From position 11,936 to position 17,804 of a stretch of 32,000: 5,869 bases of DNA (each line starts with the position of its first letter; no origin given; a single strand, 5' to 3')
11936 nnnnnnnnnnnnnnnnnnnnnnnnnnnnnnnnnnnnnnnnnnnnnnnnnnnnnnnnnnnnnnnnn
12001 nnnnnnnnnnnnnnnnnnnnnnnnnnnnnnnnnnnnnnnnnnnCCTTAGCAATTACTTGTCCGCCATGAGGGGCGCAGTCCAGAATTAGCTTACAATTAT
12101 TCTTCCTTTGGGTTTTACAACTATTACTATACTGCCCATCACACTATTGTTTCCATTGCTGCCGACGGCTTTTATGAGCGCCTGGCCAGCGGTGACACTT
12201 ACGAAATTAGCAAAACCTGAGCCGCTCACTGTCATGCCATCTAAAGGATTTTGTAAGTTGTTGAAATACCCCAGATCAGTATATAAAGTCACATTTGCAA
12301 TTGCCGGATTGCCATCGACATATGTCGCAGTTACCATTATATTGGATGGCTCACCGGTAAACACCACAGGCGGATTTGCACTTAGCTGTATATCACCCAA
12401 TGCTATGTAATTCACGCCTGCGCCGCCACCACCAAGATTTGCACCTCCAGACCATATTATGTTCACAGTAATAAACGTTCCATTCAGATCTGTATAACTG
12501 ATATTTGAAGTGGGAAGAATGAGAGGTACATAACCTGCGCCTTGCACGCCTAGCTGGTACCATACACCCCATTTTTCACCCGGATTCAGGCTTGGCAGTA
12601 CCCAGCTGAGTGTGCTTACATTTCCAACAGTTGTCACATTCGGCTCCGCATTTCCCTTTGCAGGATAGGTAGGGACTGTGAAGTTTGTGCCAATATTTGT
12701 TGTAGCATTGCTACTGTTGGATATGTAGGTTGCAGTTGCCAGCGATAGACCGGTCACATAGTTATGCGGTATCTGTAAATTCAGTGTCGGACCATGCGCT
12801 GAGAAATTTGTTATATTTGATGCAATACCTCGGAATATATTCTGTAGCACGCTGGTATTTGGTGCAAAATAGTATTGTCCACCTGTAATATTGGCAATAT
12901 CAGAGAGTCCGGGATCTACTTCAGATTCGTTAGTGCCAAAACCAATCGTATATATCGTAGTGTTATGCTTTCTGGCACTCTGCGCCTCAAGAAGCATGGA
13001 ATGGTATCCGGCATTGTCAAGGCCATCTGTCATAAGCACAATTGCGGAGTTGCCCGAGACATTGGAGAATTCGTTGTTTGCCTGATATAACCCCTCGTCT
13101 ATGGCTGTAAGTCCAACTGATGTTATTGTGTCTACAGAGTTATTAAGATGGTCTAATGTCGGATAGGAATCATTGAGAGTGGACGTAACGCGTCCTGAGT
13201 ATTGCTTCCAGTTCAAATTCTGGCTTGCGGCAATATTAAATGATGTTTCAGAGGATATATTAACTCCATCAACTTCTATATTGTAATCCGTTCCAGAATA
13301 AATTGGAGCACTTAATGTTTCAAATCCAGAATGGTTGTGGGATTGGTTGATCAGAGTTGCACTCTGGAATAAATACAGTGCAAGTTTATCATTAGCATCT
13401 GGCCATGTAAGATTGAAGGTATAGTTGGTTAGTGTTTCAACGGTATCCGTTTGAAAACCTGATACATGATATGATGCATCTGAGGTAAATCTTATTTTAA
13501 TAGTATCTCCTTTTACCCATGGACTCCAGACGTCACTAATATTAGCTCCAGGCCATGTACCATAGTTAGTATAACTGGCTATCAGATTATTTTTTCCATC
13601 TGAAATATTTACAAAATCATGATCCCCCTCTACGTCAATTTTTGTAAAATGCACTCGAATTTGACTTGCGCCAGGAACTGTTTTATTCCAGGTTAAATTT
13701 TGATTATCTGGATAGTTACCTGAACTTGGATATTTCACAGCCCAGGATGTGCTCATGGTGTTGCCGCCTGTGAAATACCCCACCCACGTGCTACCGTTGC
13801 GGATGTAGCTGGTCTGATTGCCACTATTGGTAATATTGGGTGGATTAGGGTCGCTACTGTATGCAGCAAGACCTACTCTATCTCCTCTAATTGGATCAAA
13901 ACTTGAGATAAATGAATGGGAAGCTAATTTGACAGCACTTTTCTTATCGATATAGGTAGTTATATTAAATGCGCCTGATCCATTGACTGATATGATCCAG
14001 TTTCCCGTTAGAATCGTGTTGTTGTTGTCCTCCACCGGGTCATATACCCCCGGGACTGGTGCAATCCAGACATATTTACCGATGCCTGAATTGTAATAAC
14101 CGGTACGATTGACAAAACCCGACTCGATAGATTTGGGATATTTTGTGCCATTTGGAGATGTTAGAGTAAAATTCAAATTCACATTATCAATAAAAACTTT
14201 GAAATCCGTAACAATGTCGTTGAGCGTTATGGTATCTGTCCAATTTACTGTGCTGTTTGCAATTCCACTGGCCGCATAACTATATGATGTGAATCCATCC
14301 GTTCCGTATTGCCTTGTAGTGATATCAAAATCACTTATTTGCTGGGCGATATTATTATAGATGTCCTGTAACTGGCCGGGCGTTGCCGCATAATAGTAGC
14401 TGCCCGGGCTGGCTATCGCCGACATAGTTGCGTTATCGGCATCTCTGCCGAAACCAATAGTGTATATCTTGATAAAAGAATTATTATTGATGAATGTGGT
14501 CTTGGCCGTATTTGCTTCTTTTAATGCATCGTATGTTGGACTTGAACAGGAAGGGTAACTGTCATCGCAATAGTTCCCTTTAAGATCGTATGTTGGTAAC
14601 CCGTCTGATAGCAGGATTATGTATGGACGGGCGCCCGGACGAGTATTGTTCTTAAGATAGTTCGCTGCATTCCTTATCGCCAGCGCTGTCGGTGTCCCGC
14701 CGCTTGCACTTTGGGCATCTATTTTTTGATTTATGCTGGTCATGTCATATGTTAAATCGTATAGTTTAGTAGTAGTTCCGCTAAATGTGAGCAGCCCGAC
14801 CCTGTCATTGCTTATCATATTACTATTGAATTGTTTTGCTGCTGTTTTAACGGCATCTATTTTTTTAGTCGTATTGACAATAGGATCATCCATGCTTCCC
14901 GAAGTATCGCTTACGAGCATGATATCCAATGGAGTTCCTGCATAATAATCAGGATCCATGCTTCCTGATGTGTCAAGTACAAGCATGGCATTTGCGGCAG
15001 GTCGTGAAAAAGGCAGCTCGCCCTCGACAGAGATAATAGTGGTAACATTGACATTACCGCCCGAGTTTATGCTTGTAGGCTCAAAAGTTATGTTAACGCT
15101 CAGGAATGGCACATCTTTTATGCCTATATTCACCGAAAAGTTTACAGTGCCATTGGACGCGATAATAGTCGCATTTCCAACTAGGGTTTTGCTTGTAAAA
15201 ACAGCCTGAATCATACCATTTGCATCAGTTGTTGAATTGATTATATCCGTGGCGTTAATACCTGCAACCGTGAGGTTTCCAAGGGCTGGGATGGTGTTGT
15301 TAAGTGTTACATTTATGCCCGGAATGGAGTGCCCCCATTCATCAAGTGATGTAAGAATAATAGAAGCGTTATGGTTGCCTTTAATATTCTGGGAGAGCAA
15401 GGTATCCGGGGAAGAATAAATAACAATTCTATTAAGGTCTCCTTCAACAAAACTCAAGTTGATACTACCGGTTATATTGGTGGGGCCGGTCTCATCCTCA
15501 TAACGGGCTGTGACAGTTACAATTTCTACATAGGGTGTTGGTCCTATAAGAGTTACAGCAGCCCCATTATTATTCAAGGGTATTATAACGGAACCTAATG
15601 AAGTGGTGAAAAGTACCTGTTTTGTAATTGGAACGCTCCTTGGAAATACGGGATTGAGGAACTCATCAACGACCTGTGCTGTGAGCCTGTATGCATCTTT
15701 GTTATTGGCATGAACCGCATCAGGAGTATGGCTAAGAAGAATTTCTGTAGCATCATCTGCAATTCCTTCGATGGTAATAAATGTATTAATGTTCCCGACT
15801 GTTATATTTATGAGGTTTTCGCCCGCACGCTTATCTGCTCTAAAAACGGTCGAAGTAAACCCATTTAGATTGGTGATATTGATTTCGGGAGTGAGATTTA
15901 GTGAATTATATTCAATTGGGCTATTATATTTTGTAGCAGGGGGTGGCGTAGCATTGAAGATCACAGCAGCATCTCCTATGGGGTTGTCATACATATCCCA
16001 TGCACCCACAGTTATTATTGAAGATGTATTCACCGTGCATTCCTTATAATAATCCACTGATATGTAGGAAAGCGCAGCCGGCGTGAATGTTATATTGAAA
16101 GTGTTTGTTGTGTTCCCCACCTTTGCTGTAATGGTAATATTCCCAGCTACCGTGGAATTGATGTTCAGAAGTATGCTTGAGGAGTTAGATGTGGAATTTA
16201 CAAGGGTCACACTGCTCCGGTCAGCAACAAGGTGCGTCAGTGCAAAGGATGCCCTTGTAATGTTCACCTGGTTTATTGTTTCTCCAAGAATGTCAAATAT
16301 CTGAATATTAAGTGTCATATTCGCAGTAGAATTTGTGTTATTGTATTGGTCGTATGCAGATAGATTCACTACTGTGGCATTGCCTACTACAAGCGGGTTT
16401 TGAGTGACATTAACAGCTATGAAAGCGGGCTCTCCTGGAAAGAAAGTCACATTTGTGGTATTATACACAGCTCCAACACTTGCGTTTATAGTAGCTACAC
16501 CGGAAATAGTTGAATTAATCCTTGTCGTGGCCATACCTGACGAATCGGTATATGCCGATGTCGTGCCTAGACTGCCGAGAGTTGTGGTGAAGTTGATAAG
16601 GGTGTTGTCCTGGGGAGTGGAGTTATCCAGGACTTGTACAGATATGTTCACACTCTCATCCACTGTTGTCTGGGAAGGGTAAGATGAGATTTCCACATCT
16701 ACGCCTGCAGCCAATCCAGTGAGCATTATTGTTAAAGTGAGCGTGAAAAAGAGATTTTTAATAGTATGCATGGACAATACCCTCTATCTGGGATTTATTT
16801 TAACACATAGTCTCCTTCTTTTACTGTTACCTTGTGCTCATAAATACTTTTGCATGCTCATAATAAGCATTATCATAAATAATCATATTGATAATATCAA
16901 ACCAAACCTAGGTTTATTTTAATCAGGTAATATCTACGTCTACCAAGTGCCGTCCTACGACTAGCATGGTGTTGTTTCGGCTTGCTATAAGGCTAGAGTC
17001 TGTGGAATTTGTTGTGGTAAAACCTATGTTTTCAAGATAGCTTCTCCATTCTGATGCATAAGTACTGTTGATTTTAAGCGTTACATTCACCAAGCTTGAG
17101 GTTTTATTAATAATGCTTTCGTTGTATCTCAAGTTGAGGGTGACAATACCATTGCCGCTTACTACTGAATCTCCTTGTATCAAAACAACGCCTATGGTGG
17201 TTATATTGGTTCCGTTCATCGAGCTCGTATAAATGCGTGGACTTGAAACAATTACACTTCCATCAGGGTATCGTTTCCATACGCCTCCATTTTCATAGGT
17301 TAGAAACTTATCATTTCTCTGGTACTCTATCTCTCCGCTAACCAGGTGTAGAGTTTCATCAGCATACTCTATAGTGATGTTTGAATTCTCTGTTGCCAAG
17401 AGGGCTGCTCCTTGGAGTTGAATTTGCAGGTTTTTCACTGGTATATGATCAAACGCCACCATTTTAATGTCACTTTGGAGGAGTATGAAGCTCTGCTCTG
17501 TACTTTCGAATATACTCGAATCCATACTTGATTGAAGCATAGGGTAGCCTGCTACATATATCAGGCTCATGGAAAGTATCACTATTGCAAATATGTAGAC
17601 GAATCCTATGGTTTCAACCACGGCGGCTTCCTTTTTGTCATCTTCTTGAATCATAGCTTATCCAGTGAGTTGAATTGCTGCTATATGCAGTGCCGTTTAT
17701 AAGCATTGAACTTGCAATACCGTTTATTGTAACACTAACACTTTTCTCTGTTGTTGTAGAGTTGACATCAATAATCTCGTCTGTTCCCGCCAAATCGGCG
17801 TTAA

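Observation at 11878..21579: The tRNA-Glu 3' end is repeated 9.7 kb downstream: possible integrated pilus/adhesin island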

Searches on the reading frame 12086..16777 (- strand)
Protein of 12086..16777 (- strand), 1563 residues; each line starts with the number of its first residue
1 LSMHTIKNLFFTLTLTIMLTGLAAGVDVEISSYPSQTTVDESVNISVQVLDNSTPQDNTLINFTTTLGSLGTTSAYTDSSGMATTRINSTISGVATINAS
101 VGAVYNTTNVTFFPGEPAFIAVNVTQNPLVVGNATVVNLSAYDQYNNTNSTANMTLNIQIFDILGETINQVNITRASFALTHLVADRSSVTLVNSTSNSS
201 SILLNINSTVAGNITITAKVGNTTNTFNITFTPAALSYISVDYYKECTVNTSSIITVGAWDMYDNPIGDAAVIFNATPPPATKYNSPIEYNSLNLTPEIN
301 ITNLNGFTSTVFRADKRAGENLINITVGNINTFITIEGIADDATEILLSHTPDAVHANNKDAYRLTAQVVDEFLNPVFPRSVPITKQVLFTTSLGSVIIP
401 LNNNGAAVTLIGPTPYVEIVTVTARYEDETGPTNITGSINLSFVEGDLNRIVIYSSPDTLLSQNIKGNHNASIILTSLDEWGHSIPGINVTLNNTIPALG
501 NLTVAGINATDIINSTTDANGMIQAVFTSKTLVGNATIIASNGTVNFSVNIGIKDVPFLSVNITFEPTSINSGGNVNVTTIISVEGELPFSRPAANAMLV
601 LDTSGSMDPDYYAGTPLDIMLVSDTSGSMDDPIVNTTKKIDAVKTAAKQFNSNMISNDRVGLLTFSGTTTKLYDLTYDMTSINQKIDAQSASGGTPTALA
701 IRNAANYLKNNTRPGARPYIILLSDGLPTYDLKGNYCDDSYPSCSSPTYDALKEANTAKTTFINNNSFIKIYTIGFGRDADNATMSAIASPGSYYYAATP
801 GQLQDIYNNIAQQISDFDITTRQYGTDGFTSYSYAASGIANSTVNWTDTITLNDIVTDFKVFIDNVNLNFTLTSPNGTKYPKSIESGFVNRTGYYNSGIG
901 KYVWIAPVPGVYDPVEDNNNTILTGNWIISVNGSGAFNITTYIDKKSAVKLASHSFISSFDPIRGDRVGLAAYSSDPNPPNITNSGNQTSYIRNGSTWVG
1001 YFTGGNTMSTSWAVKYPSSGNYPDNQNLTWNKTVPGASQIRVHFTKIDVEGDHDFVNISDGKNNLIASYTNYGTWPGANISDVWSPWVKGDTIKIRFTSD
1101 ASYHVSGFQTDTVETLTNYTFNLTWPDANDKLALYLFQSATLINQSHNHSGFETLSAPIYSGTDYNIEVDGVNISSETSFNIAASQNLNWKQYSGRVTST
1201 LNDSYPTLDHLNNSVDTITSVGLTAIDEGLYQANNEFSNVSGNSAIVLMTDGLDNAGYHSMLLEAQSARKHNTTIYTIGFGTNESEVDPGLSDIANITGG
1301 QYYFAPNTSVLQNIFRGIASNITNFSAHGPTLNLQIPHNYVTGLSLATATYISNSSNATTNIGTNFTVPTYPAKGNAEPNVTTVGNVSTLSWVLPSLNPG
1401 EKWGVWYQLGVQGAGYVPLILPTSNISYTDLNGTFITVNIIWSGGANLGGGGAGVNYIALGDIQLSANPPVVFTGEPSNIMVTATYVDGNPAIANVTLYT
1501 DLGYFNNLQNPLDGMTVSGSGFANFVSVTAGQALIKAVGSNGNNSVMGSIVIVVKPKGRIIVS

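Call 8: search_protein_families(library=pfam, proteins=[window:12086-16777:-], max_evalue=0.01)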
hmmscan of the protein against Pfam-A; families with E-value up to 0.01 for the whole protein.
window:12086-16777:- (1563 aa): 7 families
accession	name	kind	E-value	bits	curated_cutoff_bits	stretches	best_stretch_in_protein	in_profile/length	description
PF00092.34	VWA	-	6.3e-32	111.6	23.8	2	618-808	1-173/174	von Willebrand factor type A domain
PF13519.12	VWA_2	-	3.3e-23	82.8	27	1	619-726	1-106/107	von Willebrand factor type A domain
PF13768.12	VWA_3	-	4.3e-09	37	27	1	1206-1304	59-155/155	von Willebrand factor type A domain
PF02369.22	Big_1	-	9.6e-09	35.7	34.9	2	42-112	18-92/93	Bacterial Ig-like domain (group 1)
PF05762.20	VWA_CoxE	-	1.5e-07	31.5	26.4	0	616-731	56-164/222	VWA domain containing CoxE-like protein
PF00431.26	CUB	-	1.1e-06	29.4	21.4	1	1013-1109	14-107/110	CUB domain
PF09134.16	Invasin_D3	-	1.4e-06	29.2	33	0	467-540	18-80/98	Invasin, domain 3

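Call 73: search_protein_families(library=ncbifam, max_evalue=0.01, proteins=[window:12086-16777:-])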
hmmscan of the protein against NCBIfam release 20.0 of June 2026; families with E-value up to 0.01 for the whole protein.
window:12086-16777:- (1563 aa): 7 families
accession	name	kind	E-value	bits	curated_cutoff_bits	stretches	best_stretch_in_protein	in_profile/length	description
NF010238.0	PRK13685.1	subfamily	2.6e-15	56.4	432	1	619-815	99-299/335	hypothetical protein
NF047508.1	VWA_BatA_Lepto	exception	6e-13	48.5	380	1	1218-1320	166-271/315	VWA domain-containing protein BatA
TIGR02442.1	Cob-chelat-sub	hypoth_equivalog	3.7e-09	35.6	779.45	1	619-726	475-581/641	putative cobaltochelatase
TIGR03436.1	acidobact_VWFA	subfamily_domain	8.9e-09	35.3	81.25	1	611-758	64-213/324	VWA domain-containing protein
NF033757.1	gliding_CglB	equivalog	1.2e-06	27.8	200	1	681-783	155-266/402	adventurous gliding motility lipoprotein CglB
NF009943.0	PRK13406.1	equivalog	9.6e-05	21.1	571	1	655-733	435-514/585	magnesium chelatase subunit D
TIGR02031.1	BchD-ChlD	equivalog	0.00013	20.8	499.55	1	622-734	429-538/608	magnesium chelatase ATPase subunit D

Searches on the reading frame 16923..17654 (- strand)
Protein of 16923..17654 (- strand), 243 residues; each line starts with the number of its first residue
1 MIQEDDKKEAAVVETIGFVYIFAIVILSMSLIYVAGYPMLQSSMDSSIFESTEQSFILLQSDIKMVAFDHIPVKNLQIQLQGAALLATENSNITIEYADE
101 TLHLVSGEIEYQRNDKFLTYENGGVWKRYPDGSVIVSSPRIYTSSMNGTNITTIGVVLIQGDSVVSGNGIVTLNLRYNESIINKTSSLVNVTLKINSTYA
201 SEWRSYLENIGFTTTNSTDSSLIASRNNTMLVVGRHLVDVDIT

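Call 8: search_protein_families(library=pfam, proteins=[window:16923-17654:-], max_evalue=0.01)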
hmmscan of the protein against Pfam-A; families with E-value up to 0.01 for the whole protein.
window:16923-17654:- (243 aa): 1 family
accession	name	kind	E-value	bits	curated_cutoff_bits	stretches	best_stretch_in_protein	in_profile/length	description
PF23960.2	DUF7289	-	6.4e-27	95.1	27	1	11-238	2-235/238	Family of unknown function (DUF7289)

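Call 57: search_dna_similar(query=window:16923-17654:-, collection=plasmids, mode=protein, max_evalue=0.001, max_rows=15)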
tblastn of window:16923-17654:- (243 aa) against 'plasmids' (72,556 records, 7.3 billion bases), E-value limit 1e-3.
Records with a match: 3; places in all: 3; records where one place covers at least 80% of the query: 3.
Best place of each record, by identity: <60% 3.
By first word of the organism name: Haloferax 2; Halobaculum 1.
By predicted mobility (MOB-suite, as given by PLSDB): non-mobilizable 3.
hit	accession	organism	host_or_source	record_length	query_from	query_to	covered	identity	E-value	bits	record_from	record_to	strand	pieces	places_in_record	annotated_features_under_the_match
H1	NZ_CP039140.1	Haloferax mediterranei ATCC 33500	Cell culture,Spain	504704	5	208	84%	23.9%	6e-4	48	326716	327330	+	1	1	hypothetical protein (x2)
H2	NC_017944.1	Haloferax mediterranei ATCC 33500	-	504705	5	208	84%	23.9%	6e-4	48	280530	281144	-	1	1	hypothetical protein (x2)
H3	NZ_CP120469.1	Halobaculum limi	cell culture,sediment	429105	5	209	84%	22.2%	1e-5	53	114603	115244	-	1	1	archaellin/type IV pilin N-terminal domain-containing protein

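Call 73: search_protein_families(library=ncbifam, max_evalue=0.01, proteins=[window:16923-17654:-])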
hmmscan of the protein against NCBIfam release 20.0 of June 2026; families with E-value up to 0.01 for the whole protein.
window:16923-17654:- (243 aa): 0 families
